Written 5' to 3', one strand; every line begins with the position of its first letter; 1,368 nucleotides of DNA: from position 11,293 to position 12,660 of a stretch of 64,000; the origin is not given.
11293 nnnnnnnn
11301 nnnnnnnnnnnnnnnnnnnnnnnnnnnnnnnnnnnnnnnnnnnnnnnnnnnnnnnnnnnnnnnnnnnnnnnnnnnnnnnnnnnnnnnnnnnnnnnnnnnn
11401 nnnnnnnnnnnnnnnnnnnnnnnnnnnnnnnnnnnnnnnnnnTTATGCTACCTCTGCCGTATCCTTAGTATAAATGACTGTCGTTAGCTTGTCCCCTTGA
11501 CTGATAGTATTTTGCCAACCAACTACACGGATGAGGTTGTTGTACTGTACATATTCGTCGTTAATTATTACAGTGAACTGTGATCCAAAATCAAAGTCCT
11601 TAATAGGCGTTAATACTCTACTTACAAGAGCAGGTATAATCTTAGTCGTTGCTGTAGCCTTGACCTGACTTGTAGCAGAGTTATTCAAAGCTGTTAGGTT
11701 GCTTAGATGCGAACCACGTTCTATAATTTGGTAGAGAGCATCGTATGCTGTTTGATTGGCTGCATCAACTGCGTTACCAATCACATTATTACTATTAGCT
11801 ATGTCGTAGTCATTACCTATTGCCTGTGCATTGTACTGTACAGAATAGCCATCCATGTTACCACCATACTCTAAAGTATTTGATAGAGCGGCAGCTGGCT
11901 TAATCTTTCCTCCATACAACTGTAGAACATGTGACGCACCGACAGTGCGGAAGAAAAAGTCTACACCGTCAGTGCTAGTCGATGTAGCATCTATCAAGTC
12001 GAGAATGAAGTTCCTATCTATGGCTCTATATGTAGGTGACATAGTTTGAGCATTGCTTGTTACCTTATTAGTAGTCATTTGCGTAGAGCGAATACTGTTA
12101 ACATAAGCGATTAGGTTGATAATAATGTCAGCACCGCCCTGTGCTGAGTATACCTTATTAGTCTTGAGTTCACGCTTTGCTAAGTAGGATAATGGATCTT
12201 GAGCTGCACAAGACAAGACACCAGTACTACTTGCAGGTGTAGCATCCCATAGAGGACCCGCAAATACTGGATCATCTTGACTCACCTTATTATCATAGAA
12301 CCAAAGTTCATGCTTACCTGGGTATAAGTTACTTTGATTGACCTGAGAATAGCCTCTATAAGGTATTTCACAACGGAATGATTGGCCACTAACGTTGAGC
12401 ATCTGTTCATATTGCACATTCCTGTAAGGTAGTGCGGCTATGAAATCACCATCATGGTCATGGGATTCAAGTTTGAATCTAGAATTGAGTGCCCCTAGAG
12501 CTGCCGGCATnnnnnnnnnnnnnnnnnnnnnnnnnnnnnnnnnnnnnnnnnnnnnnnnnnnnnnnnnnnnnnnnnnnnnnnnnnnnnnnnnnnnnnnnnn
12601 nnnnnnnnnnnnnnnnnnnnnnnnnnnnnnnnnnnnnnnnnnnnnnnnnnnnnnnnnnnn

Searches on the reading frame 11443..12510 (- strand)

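Call 16: search_protein_families(library=phrogs, proteins=[window:11443-12510:-], max_evalue=0.01)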
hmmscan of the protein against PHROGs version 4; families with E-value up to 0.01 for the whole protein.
window:11443-12510:- (355 aa): 1 family
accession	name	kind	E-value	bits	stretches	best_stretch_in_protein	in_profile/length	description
phrog_1885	-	tail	2.3e-12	46.7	1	21-343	25-370/1033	minor tail protein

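Call 77: search_protein_families(library=pfam, proteins=[window:11443-12510:-], max_evalue=0.001)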
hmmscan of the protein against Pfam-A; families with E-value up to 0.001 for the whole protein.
window:11443-12510:- (355 aa): 0 families
